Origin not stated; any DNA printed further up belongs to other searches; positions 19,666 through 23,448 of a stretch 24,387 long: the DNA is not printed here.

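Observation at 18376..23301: Architecture of the 1641-aa protein: the only P-loop is a C-terminal MoxR-type AAA+ core after about 1270 aa of non-ATPase sequence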

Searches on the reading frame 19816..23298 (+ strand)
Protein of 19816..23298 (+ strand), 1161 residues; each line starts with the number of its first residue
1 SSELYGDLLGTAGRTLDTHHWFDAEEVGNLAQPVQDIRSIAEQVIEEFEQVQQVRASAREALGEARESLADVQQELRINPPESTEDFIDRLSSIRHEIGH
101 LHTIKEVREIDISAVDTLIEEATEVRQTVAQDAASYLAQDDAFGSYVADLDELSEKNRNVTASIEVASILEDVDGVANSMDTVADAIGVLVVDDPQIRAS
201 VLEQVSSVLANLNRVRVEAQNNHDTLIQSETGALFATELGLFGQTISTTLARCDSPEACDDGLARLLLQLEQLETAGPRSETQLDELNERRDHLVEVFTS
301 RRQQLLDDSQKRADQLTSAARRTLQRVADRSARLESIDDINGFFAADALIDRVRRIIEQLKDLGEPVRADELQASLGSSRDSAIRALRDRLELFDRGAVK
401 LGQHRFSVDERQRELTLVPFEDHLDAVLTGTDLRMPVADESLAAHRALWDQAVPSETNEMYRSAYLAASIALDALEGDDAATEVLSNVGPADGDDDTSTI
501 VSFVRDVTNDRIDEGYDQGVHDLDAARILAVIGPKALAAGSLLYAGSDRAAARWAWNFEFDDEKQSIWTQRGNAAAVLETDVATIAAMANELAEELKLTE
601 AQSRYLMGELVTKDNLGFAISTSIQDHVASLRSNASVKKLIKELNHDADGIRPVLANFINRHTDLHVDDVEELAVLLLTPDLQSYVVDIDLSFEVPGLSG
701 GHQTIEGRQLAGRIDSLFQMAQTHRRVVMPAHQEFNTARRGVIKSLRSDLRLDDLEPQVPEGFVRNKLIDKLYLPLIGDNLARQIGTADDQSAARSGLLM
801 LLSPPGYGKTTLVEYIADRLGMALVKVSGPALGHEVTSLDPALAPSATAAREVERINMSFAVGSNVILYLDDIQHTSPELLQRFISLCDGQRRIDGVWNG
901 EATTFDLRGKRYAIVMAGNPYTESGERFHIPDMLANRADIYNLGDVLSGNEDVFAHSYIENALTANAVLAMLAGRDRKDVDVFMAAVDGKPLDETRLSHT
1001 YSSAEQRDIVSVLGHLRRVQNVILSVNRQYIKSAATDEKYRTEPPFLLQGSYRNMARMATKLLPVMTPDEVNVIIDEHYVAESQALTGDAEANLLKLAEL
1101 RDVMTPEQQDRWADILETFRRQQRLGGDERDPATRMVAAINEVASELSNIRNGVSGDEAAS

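Call 41: search_solved_structures(query=A2, max_evalue=0.1, show_alignments=4)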
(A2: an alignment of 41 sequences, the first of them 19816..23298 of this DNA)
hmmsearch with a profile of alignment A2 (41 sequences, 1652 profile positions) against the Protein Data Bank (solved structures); distinct sequences matched with E-value up to 0.1: 73 (the best 60 are shown).
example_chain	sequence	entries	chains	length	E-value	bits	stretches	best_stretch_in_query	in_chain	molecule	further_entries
7swl_A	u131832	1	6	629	3e-05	24.8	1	1256-1323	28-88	Rix7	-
6mat_A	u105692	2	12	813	4.7e-05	24.2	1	1256-1323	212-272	Rix7 mutant | Rix7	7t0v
7t3i_A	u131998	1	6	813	4.7e-05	24.2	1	1256-1323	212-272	Rix7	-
9bji_A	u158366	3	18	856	0.00025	21.8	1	1290-1323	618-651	Nuclear valosin-containing protein-like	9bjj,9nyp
6ef2_K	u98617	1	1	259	0.00061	20.5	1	1260-1326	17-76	26S proteasome regulatory subunit 6B homolog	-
6ef0_K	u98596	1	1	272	0.00064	20.4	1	1260-1326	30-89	26S proteasome regulatory subunit 6B homolog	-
9dx3_A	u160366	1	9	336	0.00065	20.4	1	1282-1324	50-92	Holliday junction branch migration complex subunit RuvB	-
6ef1_K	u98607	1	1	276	0.00065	20.4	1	1260-1326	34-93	26S proteasome regulatory subunit 6B homolog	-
9dx4_A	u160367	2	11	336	0.00076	20.2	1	1282-1324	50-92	Holliday junction branch migration complex subunit RuvB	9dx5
35zv_J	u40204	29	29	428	0.0011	19.6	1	1260-1326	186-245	26S proteasome regulatory subunit 6B homolog | 26S protease regulatory subunit 6B homolog | RPT3 isoform 1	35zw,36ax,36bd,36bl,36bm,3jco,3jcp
6fvw_K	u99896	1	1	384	0.0011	19.6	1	1260-1326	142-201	26S proteasome regulatory subunit 6B homolog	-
6fvt_K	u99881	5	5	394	0.0012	19.6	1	1260-1326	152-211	26S proteasome regulatory subunit 6B homolog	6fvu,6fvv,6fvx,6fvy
6chs_H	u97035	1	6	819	0.0015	19.2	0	1290-1323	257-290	Putative cell division control protein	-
1ixr_C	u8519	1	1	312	0.0017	19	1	1288-1323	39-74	RuvB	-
1ixs_B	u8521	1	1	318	0.0018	19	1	1288-1323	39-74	RuvB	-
5vc7_A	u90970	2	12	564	0.0058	17.2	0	1291-1322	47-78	VCP-like ATPase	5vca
5g4g_A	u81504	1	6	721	0.011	16.4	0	1291-1322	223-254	VCP-LIKE ATPASE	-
5g4f_A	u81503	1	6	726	0.011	16.4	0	1291-1322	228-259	VCP-LIKE ATPASE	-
9lgo_F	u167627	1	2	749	0.011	16.3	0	1291-1323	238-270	ATPase family gene 2 protein homolog B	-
8rhn_O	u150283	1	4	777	0.012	16.2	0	1291-1323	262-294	ATPase family gene 2 protein homolog B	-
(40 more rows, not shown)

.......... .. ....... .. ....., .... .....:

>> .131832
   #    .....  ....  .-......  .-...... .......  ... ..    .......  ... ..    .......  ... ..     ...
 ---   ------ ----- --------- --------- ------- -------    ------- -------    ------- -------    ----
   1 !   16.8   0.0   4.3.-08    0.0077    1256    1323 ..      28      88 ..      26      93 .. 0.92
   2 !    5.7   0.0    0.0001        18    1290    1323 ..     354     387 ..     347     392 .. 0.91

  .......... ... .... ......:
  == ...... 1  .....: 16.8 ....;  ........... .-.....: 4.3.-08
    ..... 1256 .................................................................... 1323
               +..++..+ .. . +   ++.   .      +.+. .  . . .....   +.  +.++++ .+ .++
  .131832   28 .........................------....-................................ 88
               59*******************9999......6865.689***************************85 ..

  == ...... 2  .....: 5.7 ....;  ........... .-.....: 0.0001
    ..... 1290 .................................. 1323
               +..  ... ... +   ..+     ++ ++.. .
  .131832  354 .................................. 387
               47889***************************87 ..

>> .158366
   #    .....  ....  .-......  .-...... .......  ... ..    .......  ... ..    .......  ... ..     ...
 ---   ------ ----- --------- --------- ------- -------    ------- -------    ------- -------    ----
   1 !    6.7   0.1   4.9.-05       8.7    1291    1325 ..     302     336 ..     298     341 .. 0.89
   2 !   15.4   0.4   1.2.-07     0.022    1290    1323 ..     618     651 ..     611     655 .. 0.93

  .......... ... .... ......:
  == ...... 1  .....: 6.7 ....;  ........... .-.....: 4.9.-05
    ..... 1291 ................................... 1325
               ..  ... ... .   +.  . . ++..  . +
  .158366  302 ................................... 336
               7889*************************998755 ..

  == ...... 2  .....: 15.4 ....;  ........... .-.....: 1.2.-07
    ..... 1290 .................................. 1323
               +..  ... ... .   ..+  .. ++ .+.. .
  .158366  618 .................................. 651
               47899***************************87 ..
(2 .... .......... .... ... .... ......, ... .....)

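Call 42: predict_structure(alignment_id=A2)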
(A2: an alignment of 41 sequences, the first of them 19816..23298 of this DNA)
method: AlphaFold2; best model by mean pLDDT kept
length: 1161 residues; sequences in the alignment: 41
mean_pLDDT: 87.6   pTM: 0.63
mean pLDDT of the five models: 87.6, 87.1, 84.0, 83.4, 79.3
residues with pLDDT >= 90: 592; 70-90: 513; 50-70: 51; < 50: 5
segments of 3 or more residues with pLDDT < 50: 1159-1161
pLDDT, mean of each block of 10 residues (from residue 1): 79 85 76 89 86 87 92 90 86 86 87 93 90 85 85 87 84 85 76 78 85 87 81 82 90 92 94 82 88 94 92 93 90 84 86 94 92 88 83 85 90 91 92 92 92 91 96 91 83 68 92 85 94 92 92 92 92 91 91 93 93 84 89 89 83 91 89 93 91 93 93 93 93 93 94 89 79 90 87 69 80 92 94 94 96 96 94 91 81 90 92 90 75 79 79 89 89 84 94 89 93 96 91 81 88 91 96 96 85 95 95 94 69 63 69 54 44
secondary structure, 60 per line:
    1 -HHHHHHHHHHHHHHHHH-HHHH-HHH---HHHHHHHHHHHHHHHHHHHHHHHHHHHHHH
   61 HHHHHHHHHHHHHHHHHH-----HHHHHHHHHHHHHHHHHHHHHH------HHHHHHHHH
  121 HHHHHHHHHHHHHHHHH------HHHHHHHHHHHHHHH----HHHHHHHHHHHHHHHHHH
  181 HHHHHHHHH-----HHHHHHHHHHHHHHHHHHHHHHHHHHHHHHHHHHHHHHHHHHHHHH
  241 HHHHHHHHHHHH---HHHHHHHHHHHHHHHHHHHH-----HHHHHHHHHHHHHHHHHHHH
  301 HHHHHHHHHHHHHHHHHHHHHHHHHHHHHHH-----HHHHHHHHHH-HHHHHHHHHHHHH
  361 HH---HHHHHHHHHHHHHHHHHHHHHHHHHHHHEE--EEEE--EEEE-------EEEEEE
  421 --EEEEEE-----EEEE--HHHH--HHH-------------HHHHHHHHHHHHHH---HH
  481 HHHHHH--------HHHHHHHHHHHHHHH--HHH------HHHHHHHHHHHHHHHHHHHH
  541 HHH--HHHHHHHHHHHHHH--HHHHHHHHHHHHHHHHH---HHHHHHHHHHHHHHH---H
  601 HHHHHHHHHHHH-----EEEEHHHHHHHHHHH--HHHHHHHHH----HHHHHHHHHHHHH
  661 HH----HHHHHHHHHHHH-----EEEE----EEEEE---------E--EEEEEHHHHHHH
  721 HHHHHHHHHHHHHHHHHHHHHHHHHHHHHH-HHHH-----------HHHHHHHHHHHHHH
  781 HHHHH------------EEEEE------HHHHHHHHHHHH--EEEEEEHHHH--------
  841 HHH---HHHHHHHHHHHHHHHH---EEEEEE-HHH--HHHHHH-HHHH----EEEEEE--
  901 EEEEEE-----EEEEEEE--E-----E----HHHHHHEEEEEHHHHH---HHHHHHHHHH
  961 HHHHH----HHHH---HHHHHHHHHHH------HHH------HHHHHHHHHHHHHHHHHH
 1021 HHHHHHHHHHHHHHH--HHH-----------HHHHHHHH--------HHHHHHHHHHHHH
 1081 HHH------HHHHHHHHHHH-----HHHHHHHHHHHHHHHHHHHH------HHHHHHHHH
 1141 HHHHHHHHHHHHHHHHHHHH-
elements in order (helices of 4 or more, strands of 3 or more residues): H2-18 H20-23 H31-78 H84-105 H112-137 H144-158 H163-189 H195-252 H256-275 H281-331 H337-346 H348-362 H366-393 E398-401 E404-407 E415-420 E423-428 E434-437 H440-443 H462-475 H479-486 H495-509 H521-543 H546-559 H562-578 H582-596 H600-612 E618-621 H622-632 H635-643 H648-662 H667-678 E684-687 E692-696 E709-713 H714-750 H752-755 H767-785 E798-802 H809-820 E823-828 H829-832 H847-862 E866-871 H878-883 H885-888 E893-898 E901-906 E912-918 H932-937 E938-942 H943-947 H951-965 H970-973 H977-987 H1003-1035 H1052-1059 H1068-1083 H1090-1100 H1106-1125 H1132-1160
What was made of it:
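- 19876..22185 (+): Conserved helical scaffold (aa 501-1270). It has long helices of up to 58 residues, small beta subdomains at aa 878-917 and 1164-1193, and pre-AAA helices. AF2 pLDDT about 80-95 (call 42).
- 22492..22533 (+): Predicted pre-sensor-1 beta-hairpin (aa 1373-1386). DSSP strands 893-898 and 901-906 of the model, which starts at aa 481 (call 42).
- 22651..23298 (+): Helical lid and C-terminal helices (aa 1426-1641), with the candidate sensor-2 Arg in QGSYR (R1533, nt 22963-22974). Call 42.
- On MoxR/CbbQ/NorQ-dynein-midasin clade (Pfam AAA_5): The model has two strands, aa 1373-1378 and 1381-1386, between helix 3 and strand 4 (call 42).
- The helix-2 insert typical of this AAA+ clade appears only as a 14-residue loop in the model (call 42).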
